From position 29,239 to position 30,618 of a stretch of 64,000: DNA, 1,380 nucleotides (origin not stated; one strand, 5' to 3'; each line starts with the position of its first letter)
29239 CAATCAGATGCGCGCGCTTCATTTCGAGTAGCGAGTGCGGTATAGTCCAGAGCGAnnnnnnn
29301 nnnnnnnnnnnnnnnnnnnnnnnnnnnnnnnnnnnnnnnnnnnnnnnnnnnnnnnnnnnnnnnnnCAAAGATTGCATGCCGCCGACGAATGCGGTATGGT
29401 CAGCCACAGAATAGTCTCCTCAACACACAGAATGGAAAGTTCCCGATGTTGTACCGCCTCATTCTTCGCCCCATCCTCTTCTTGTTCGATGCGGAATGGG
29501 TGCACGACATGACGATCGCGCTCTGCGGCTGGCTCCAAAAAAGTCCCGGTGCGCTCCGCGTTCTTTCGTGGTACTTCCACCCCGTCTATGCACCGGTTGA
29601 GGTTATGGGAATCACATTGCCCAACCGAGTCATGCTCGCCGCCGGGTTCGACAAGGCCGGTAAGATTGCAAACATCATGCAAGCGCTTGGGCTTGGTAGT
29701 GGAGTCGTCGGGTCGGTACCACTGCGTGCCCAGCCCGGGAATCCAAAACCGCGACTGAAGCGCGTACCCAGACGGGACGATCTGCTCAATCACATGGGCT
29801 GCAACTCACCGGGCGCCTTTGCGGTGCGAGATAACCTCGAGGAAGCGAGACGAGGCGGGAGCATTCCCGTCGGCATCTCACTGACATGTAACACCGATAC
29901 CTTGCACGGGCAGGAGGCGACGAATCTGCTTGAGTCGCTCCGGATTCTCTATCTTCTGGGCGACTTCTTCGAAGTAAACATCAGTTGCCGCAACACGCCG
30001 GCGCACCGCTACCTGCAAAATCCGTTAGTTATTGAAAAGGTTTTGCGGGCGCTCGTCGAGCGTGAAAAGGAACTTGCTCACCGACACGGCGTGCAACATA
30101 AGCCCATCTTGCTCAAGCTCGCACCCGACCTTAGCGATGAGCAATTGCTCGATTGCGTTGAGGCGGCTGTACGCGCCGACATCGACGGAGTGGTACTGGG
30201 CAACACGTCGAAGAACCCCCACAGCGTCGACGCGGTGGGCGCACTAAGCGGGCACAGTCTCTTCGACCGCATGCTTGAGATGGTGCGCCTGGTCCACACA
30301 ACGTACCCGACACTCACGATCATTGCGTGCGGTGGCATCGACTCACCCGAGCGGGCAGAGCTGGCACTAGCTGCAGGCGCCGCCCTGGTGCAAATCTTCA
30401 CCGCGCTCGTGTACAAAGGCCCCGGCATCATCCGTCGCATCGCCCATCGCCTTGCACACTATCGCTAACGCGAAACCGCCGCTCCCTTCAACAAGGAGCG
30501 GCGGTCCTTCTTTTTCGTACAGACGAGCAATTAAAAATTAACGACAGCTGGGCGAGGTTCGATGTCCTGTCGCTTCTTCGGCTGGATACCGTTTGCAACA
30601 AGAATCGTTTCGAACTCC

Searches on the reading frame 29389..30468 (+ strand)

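Call 12: search_protein_families(library=pfam, proteins=[window:29389-30468:+], max_evalue=0.01)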
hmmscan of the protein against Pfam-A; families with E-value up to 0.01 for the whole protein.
window:29389-30468:+ (359 aa): 1 family
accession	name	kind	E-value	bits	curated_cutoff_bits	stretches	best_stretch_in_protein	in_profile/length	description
PF01180.27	DHO_dh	-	1.3e-50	172.7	27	1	70-357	4-289/291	Dihydroorotate dehydrogenase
